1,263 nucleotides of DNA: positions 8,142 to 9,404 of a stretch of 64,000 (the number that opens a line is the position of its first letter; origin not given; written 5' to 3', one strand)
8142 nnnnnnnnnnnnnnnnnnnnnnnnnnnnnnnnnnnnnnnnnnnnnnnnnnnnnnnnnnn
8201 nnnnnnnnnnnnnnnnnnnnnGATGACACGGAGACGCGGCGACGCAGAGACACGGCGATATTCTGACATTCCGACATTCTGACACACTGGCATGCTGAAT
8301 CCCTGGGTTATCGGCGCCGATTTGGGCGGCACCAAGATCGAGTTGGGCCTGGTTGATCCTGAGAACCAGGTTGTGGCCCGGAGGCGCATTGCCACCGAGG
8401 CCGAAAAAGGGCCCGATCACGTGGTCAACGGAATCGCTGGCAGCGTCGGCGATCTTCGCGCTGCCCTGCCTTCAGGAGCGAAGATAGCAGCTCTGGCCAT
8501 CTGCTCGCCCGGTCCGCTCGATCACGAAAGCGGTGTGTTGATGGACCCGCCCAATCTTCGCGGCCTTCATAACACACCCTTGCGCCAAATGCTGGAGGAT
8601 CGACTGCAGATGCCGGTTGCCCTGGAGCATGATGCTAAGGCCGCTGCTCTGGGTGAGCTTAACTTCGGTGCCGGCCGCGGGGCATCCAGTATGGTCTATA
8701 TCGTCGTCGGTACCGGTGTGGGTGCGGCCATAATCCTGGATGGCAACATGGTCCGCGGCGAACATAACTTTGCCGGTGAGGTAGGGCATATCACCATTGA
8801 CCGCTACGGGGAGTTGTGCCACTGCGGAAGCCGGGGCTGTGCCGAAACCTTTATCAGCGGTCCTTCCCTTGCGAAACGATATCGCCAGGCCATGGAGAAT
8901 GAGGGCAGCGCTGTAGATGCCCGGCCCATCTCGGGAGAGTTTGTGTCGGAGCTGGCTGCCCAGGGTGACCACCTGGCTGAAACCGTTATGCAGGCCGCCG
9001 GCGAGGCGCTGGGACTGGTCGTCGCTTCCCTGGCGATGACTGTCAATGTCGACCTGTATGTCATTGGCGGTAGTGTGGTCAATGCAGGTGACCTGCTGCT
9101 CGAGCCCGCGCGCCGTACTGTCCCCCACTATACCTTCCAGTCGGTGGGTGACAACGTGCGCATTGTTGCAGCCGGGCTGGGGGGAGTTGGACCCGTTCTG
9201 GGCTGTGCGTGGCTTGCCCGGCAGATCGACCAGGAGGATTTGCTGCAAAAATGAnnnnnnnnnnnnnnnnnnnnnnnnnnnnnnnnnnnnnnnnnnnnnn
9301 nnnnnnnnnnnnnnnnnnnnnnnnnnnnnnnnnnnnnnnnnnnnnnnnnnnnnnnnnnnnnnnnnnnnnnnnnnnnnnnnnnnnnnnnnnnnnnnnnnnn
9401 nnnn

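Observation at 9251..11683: Orphan eliminase-type glycyl radical enzyme embedded in a mannoside/sugar catabolic cluster, no activase nearby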

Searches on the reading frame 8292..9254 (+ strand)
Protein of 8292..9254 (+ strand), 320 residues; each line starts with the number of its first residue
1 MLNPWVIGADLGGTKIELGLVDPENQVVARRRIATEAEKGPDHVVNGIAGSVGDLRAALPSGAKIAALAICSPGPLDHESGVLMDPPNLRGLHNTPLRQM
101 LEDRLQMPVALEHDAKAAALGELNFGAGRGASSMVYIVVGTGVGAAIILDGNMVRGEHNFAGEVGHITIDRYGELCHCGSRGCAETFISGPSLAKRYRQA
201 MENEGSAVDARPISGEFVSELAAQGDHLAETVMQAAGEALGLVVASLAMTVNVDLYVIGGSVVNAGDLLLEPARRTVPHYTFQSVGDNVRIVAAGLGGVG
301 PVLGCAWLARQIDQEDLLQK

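Call 3: search_protein_families(library=pfam, proteins=[window:8292-9254:+])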
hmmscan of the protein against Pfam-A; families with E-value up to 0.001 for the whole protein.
window:8292-9254:+ (320 aa): 2 families
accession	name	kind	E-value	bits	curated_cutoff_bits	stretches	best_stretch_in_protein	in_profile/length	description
PF00480.26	ROK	-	2.2e-70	237.9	22.9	1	7-311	2-293/294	ROK family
PF02685.22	Glucokinase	-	1.3e-06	28.1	22.1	1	9-269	3-270/314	Glucokinase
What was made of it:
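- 8292..9254 (+): ROK-family sugar kinase; its stop codon overlaps the GRE start (ATGA). Predicted 6-kinase that supplies the phosphorylated substrate. Pfam ROK 237.9 bits (call 3).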

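Call 59: search_solved_structures(query=window:8292-9254:+, max_evalue=1e-20)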
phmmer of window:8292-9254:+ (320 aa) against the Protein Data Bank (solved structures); distinct sequences matched with E-value up to 1e-20: 22.
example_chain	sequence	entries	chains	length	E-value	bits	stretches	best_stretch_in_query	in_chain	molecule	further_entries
2qm1_A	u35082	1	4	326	5.6e-47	163.8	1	5-315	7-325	Glucokinase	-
3vgk_A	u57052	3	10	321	3.7e-44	154.5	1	6-311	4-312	Glucokinase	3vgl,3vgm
3vov_A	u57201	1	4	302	3.5e-40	141.5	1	6-275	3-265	Glucokinase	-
3bp8_A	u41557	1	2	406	5.7e-33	117.8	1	64-307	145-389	Putative NAGC-like transcriptional regulator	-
1z6r_A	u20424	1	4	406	6.1e-33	117.7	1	64-307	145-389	Mlc protein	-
9srt_D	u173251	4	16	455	8.2e-33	117.3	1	64-307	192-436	DNA-binding transcriptional repressor Mlc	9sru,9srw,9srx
1z05_A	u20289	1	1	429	3.7e-30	108.5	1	64-275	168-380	transcriptional regulator, ROK family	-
2yhw_A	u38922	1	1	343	6.4e-30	107.8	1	7-264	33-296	BIFUNCTIONAL UDP-N-ACETYLGLUCOSAMINE 2-EPIMERASE/N-ACETYLMANNOSAMINE KINASE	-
3eo3_A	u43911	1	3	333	8e-30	107.4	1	7-264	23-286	Bifunctional UDP-N-acetylglucosamine 2-epimerase/N-acetylmannosamine kinase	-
2yhy_A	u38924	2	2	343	8.8e-30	107.3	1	7-264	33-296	BIFUNCTIONAL UDP-N-ACETYLGLUCOSAMINE 2-EPIMERASE/N-ACETYLMANNOSAMINE KINASE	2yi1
2aa4_A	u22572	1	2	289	5.1e-28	101.5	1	7-267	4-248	Putative N-acetylmannosamine kinase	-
6jdb_A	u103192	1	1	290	5.7e-27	98.1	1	8-265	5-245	N-acetylmannosamine kinase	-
6jdo_A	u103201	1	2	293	8.2e-27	97.5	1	8-304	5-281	N-acetylmannosamine kinase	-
6jdh_A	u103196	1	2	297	9.3e-27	97.4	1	8-305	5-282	N-acetylmannosamine kinase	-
6jda_A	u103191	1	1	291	9.7e-27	97.3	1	8-289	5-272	N-acetylmannosamine kinase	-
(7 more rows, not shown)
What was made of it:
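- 8292..9254 (+): Best PDB matches are ROK glucokinases (call 59).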

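Call 63: search_protein_families(library=ncbifam, proteins=[window:8292-9254:+], max_evalue=0.00001)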
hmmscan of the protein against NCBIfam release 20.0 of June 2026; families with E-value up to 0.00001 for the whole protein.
window:8292-9254:+ (320 aa): 13 families
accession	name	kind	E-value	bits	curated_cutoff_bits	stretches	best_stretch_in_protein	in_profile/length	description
TIGR00744.1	ROK_glcA_fam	subfamily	2e-59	201.4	260.35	1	7-311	1-310/318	ROK family glucokinase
NF003461.0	PRK05082.1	subfamily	5.3e-45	154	283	1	8-269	5-250/291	N-acetylmannosamine kinase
NF047937.1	TransRegNagC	equivalog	3.9e-44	151.5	650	1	7-320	82-395/399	DNA-binding transcriptional regulator NagC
NF047821.1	NactlManKinNanK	equivalog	8.4e-41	140.4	450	1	7-265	4-246/288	N-acetylmannosamine kinase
NF049930.1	TransRegMlc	equivalog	1.1e-40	140.2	530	1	64-308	145-389/405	sugar metabolism global transcriptional regulator Mlc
NF007251.0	PRK09698.1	equivalog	8.3e-36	123.8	253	1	4-311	6-298/304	allose kinase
NF007108.0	PRK09557.1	equivalog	6.6e-32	111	443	1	7-309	4-300/303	fructokinase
NF009835.0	PRK13310.1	equivalog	6.3e-30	104.5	380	1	8-308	4-299/303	N-acetylglucosamine kinase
NF045551.1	GK_Pyrobac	equivalog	4.7e-27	95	500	1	7-281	3-255/294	ATP-dependent glucokinase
NF042998.1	bglucokin_BglK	equivalog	4.3e-22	78.7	550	1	9-295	6-273/291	beta-glucoside kinase BglK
NF009836.0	PRK13311.1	equivalog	4.3e-17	62.2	551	1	8-203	4-204/256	N-acetyl-D-glucosamine kinase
NF045942.1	PolPhglucPhase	equivalog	5.1e-13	49.3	250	1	7-171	3-158/242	polyphosphate--glucose phosphotransferase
NF045550.1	FrctkaseScrK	equivalog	8e-11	41.9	400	1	12-202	11-199/293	fructokinase ScrK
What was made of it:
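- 8292..9254 (+): ROK glucokinase family TIGR00744 201 bits, below its cut-off of 260.35 (call 63).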
